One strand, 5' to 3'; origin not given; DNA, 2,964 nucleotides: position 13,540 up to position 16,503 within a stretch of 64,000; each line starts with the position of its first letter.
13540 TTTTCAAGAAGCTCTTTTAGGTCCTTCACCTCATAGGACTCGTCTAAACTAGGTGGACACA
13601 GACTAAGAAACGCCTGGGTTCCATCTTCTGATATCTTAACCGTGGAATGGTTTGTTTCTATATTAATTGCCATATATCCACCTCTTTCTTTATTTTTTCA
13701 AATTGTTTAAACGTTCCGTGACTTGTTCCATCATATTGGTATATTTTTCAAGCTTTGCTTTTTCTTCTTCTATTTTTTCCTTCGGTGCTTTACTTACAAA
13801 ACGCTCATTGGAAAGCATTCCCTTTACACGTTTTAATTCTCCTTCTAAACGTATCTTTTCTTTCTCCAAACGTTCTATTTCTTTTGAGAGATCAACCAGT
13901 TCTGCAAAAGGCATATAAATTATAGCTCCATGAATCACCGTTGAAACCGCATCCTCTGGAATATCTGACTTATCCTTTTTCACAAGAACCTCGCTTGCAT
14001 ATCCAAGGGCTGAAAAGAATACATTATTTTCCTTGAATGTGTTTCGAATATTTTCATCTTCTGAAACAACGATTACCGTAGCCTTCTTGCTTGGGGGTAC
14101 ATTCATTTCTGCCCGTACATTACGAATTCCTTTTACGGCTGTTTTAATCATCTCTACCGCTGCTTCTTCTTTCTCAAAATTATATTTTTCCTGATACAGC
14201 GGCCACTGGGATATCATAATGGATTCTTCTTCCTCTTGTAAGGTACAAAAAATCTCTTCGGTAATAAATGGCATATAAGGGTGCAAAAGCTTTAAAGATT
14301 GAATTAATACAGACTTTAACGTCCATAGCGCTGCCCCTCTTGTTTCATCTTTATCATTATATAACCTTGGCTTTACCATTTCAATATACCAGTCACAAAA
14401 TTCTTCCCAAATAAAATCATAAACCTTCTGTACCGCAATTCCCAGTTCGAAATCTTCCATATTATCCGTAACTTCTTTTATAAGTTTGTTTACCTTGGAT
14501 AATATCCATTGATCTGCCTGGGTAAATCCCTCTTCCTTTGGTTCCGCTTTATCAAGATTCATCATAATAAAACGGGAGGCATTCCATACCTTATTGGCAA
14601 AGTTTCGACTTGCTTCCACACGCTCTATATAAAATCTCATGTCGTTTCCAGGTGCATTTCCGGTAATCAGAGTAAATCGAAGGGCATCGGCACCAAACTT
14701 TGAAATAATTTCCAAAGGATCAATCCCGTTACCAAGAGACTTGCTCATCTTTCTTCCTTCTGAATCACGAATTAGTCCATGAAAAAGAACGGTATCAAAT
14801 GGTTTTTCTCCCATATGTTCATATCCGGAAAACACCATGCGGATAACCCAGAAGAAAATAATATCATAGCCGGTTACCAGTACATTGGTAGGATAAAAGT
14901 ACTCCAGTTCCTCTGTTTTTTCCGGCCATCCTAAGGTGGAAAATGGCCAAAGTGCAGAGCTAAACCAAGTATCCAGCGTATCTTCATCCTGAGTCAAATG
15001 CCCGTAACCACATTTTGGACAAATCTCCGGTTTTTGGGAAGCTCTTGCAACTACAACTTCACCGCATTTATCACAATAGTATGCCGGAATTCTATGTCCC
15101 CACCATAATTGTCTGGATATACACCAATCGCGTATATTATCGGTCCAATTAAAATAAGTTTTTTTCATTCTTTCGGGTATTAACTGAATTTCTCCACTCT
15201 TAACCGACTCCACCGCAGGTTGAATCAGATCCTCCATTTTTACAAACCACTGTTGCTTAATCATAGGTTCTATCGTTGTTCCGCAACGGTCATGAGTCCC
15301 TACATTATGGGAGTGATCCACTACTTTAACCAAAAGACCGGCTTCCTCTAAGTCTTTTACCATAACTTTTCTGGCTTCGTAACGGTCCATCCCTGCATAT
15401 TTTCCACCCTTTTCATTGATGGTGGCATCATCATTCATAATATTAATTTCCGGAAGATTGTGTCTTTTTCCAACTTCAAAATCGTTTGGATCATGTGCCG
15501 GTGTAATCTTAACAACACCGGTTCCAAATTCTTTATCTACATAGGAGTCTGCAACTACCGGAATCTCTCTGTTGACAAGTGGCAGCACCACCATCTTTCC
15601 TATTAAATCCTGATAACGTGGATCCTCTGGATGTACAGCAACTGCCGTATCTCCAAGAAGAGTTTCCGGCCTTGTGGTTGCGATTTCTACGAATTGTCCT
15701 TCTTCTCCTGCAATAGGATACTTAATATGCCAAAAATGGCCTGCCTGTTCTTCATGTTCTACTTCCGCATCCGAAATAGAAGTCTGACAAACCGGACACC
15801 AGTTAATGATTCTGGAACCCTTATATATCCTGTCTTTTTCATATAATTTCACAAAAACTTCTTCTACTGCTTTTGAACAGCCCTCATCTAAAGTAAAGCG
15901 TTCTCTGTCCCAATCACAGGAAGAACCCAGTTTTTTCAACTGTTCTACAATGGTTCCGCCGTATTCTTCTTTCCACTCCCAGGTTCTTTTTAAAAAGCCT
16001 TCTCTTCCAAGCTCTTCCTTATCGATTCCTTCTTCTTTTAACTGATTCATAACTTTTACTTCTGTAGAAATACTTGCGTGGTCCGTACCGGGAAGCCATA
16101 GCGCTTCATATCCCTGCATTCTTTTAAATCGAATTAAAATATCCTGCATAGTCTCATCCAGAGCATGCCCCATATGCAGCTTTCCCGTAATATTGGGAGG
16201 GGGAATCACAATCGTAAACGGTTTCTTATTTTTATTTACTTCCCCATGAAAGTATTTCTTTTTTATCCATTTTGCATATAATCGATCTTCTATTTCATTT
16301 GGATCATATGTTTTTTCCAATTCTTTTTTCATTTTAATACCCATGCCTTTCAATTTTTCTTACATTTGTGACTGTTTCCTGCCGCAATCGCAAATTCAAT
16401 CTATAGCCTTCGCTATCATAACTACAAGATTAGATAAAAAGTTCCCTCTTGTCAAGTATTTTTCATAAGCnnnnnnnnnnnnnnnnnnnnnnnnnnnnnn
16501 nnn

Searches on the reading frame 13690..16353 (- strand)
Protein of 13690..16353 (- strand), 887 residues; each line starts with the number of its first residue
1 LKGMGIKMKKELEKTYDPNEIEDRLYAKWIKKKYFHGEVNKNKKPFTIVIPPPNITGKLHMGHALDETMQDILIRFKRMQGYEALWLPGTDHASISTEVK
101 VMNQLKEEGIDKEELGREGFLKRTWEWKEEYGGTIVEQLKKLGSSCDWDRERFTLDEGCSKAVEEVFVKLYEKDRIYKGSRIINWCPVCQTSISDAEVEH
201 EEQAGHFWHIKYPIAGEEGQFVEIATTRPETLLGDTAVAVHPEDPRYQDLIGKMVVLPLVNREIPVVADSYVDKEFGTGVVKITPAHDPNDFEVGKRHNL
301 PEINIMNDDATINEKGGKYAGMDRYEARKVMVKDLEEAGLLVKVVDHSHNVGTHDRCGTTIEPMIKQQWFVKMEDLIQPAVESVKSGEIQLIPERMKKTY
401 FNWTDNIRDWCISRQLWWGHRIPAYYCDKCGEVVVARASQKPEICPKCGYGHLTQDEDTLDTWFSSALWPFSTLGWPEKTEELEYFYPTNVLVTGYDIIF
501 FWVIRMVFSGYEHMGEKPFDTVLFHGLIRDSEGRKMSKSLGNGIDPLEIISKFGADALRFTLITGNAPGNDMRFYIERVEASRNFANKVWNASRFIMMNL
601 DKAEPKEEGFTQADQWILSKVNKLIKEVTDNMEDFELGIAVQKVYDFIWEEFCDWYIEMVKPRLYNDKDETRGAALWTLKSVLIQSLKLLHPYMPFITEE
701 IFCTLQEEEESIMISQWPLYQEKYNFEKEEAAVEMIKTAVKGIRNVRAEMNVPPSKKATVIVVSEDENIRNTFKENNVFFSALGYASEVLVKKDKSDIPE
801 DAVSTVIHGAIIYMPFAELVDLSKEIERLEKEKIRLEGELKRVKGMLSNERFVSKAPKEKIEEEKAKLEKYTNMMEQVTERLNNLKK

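Call 5: search_protein_families(library=pfam, proteins=[window:13690-16353:-], max_evalue=0.01)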
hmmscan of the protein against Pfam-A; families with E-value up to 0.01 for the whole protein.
window:13690-16353:- (887 aa): 7 families
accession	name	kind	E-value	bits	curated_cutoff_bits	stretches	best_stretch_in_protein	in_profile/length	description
PF00133.28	tRNA-synt_1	-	2.5e-145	484.8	22.7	1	25-573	2-412/414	tRNA synthetases class I (I, L, M and V)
PF08264.19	Anticodon_1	-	1.1e-45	155.5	25.1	1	614-761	1-147/148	Anticodon-binding domain of tRNA ligase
PF09334.17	tRNA-synt_1g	-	2.9e-25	89.3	20.1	3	53-200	8-137/391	tRNA synthetases class I (M)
PF10458.14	Val_tRNA-synt_C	-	3.8e-16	59.5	25.9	1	821-886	1-66/66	Valyl tRNA synthetase tRNA binding arm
PF13603.12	tRNA-synt_1_2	-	5.8e-11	42.7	25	1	252-309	86-143/185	Leucyl-tRNA synthetase, editing domain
PF01406.26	tRNA-synt_1e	-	4.6e-05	23.4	27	0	523-564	241-282/301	tRNA synthetases class I (C) catalytic domain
PF09723.15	Zn_ribbon_8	-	0.0045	17.4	34.4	1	425-453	6-37/41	Zinc ribbon domain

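Call 6: search_protein_families(library=ncbifam, proteins=[window:13690-16353:-], max_evalue=0.01)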
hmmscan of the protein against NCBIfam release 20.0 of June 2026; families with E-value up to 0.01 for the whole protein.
window:13690-16353:- (887 aa): 17 families
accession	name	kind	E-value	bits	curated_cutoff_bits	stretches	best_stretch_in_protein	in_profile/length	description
NF004349.1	PRK05729.1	equivalog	0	1269.8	704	1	13-881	1-859/860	valine--tRNA ligase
TIGR00422.1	valS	equivalog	0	1168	612.1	1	13-869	2-863/863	valine--tRNA ligase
NF011492.0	PRK14900.1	equivalog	0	1080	1783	1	9-878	6-886/1044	valine--tRNA ligase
NF009687.0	PRK13208.1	equivalog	9.3e-204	678.9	738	1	8-794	2-791/801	valine--tRNA ligase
TIGR00392.1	ileS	equivalog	1.8e-131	440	621.4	3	446-767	523-854/861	isoleucine--tRNA ligase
NF000540.1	alt_ValS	exception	5.1e-113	378.7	900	1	19-775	7-812/827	valine--tRNA ligase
NF008957.0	PRK12300.1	subfamily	2.5e-81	274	677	4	15-244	3-240/946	leucine--tRNA ligase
NF000258.1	MupB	exception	6.8e-74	249.3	1900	3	445-774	499-830/1033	mupirocin-resistant isoleucine--tRNA ligase MupB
TIGR00395.1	leuS_arch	equivalog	6.6e-69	232.9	648.5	4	481-765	566-833/938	leucine--tRNA ligase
NF000257.1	MupA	exception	3.2e-65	220.5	1900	3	445-757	495-811/1024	mupirocin-resistant isoleucine--tRNA ligase MupA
NF040702.1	ileS_w_GNAT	exception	8.4e-65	219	1999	3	455-774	703-1029/1100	isoleucine--tRNA ligase, N-acetyltransferase domain-containing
TIGR00396.1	leuS_bact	equivalog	4.1e-56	190.6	548.4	4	534-777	604-826/843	leucine--tRNA ligase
NF008900.0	PRK12267.1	equivalog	1.6e-35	122.8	598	2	463-750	228-523/648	methionine--tRNA ligase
TIGR00398.1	metG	equivalog_domain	1.9e-34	119.3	336.35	2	359-718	174-511/530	methionine--tRNA ligase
NF001100.0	PRK00133.1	equivalog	3.7e-26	91.8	587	2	357-737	178-532/676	methionine--tRNA ligase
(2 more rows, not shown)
